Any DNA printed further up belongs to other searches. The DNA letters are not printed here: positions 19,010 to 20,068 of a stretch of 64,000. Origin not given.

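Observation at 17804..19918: Signal-peptide-less SurA-N-like 4x repeat protein plus a parvulin directly downstream of the precursors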

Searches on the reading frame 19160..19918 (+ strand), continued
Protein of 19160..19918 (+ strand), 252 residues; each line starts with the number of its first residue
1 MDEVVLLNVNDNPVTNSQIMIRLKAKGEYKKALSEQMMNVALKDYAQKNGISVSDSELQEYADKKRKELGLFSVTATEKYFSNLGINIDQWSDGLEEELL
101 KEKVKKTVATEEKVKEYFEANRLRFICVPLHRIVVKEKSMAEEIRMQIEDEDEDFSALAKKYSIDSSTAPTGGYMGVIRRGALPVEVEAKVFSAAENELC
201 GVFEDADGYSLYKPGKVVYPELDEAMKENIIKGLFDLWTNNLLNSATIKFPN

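Call 103: get_annotated_region(hit=H2, flank=9000)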
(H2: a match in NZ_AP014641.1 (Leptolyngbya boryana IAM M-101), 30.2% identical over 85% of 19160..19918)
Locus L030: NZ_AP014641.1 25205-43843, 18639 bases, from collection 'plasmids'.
description: Leptolyngbya boryana IAM M-101 plasmid pLBY
organism: Leptolyngbya boryana IAM M-101 (NCBI taxid 411966)
taxonomy: Bacteria; Cyanobacteriota; Cyanophyceae; Leptolyngbyales; Leptolyngbyaceae; Leptolyngbya; Leptolyngbya boryana; Leptolyngbya boryana IAM M-101
host: -; source: -; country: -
typing (MOB-suite, as given by PLSDB): non-mobilizable
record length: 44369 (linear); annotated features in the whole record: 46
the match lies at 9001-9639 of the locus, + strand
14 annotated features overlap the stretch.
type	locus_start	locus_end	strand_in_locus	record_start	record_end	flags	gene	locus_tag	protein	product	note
CDS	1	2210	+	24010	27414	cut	-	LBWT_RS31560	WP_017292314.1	hypothetical protein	-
CDS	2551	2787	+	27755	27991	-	-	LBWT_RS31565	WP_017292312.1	hypothetical protein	-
CDS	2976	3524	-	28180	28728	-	-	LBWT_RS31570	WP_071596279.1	hypothetical protein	-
CDS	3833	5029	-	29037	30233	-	-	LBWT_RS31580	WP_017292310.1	ABC transporter permease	-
CDS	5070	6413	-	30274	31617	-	-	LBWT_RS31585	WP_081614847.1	HlyD family efflux transporter periplasmic adaptor subunit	-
CDS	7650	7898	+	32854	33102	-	-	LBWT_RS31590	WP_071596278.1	LuxR C-terminal-related transcriptional regulator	GO:0006355 - regulation of DNA-templated transcription [Evidence IEA]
CDS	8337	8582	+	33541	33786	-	-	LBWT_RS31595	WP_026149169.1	hypothetical protein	-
CDS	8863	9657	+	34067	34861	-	-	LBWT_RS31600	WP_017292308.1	peptidylprolyl isomerase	-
CDS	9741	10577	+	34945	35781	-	-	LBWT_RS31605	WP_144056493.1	MauE/DoxX family redox-associated membrane protein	-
CDS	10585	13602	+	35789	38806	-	-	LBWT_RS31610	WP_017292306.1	peptidase domain-containing ABC transporter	-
CDS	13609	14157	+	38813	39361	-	-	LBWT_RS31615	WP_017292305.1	HlyD family efflux transporter periplasmic adaptor subunit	-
CDS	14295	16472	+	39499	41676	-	-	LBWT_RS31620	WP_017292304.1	peptidase domain-containing ABC transporter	-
CDS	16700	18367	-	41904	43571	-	murJ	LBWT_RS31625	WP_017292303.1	murein biosynthesis integral membrane protein MurJ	GO:0034204 - lipid translocation [Evidence IEA]; GO:0009252 - peptidoglycan biosynthetic process [Evidence IEA]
CDS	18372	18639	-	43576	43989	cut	-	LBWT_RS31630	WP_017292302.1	hypothetical protein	-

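Call 104: get_annotated_region(hit=H6, flank=9000)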
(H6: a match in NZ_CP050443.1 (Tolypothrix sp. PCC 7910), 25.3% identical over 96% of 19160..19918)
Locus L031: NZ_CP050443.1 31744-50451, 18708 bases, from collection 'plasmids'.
description: Tolypothrix sp. PCC 7910 plasmid unnamed3, complete sequence
organism: Tolypothrix sp. PCC 7910 (NCBI taxid 2099387)
taxonomy: Bacteria; Cyanobacteriota; Cyanophyceae; Nostocales; Tolypothrichaceae; Tolypothrix; Tolypothrix sp. PCC 7910
host: -; source: cell culture; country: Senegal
typing (MOB-suite, as given by PLSDB): mobilizable; relaxase MOBF
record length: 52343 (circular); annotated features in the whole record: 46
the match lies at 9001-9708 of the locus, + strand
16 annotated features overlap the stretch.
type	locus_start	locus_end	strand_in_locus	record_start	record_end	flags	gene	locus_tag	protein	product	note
CDS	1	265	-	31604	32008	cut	-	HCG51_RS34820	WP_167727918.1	nuclease A inhibitor family protein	-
CDS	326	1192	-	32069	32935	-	-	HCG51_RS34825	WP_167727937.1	hypothetical protein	-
CDS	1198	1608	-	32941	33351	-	-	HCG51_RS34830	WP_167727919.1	hypothetical protein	-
CDS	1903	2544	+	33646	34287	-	-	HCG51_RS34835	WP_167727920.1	hypothetical protein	-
CDS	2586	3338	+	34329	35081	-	-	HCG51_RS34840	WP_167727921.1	ParA family protein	-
CDS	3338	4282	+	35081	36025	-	-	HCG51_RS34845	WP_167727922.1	ParB/RepB/Spo0J family partition protein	GO:0007059 - chromosome segregation [Evidence IEA]; GO:0000910 - cytokinesis [Evidence IEA]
CDS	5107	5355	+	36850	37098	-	-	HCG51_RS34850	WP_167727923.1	hypothetical protein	-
CDS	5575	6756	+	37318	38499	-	-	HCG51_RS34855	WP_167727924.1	aminoglycoside phosphotransferase family protein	GO:0016310 - phosphorylation [Evidence IEA]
CDS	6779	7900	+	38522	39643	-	-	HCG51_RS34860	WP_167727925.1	T3SS effector HopA1 family protein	-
CDS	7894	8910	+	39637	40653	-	-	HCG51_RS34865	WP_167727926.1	aldo/keto reductase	-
CDS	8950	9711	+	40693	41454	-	-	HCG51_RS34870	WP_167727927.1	peptidylprolyl isomerase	-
CDS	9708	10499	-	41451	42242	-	-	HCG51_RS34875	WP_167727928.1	peptidylprolyl isomerase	-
CDS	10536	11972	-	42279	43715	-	-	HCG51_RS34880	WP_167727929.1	HlyD family efflux transporter periplasmic adaptor subunit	-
CDS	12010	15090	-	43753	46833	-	-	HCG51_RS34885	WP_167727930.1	peptidase domain-containing ABC transporter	-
CDS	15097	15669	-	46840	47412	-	-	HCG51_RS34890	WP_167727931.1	helix-turn-helix domain-containing protein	-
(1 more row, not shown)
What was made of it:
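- Closest known: 'SurA'. Same: Tolypothrix has two such genes side by side (call 104).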
